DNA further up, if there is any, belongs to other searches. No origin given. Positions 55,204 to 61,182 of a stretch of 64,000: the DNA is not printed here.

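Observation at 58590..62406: Identical 329-bp segment shared by the two tandem giant genes, which looks like recent gene conversion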

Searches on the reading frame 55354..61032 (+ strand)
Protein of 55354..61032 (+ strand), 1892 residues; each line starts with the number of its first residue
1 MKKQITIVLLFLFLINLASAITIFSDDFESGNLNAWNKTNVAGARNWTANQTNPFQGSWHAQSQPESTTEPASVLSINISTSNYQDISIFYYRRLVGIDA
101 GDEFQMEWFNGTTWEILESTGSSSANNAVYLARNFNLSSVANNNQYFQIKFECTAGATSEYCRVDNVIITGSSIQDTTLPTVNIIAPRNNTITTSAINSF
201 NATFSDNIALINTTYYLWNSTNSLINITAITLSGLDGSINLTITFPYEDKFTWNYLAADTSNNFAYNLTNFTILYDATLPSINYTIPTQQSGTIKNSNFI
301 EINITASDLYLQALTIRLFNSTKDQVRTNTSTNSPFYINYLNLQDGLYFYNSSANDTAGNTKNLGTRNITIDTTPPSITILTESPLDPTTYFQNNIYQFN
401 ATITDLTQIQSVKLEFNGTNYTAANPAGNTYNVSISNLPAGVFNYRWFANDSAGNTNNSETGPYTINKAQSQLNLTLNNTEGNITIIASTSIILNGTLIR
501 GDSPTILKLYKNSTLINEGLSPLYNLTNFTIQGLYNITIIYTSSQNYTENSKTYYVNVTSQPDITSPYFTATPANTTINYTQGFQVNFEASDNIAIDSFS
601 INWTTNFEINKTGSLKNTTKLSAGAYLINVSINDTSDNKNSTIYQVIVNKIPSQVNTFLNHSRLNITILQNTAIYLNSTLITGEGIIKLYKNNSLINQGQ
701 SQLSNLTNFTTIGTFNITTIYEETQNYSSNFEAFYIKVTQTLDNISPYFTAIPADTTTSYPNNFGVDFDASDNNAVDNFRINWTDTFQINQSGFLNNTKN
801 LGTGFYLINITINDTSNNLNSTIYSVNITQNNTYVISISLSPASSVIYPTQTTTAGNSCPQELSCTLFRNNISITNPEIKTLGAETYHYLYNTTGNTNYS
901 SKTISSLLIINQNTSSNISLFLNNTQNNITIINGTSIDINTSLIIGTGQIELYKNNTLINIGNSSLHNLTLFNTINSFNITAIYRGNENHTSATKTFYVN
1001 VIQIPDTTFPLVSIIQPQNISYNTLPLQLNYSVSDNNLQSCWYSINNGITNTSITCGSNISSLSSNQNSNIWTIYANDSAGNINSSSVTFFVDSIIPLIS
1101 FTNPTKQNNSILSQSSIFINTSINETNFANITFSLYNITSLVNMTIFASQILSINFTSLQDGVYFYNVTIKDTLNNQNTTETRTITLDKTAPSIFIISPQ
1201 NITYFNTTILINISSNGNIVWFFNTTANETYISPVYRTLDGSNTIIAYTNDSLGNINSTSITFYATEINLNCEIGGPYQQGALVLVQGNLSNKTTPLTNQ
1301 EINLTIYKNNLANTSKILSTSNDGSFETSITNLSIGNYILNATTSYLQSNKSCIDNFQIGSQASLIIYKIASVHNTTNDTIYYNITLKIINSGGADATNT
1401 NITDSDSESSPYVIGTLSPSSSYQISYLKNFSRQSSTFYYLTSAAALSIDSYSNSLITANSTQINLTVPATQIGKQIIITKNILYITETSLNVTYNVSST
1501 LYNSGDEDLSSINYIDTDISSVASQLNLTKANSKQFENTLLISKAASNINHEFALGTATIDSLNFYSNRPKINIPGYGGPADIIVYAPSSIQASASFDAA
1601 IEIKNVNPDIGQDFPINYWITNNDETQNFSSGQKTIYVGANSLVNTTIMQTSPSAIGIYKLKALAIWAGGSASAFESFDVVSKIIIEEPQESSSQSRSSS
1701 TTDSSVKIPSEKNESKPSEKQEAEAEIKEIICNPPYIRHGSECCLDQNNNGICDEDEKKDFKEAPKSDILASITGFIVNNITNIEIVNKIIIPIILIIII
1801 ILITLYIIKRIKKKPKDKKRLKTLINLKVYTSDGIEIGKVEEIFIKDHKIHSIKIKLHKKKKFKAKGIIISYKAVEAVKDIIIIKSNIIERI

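Call 6: search_protein_families(library=pfam, proteins=[window:55354-61029:+], max_evalue=0.01)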
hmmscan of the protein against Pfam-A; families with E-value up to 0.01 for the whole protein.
window:55354-61029:+ (1892 aa): 3 families
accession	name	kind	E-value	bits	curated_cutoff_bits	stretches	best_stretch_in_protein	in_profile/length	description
PF19077.6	Big_13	-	2.8e-10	41.1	27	1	296-373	25-102/102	Bacterial Ig-like domain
PF05239.21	PRC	-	1.9e-09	37.8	21.2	1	1818-1886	3-73/78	PRC-barrel domain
PF02009.21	RIFIN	-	0.00042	20.8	32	1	1658-1822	172-320/327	Rifin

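Call 14: find_encoding_contigs(protein=window:55354-61032:+, flank=10000, max_places=10)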
Protein window:55354-61032:+ (1892 aa): no gene with exactly this product is on record in the collection.
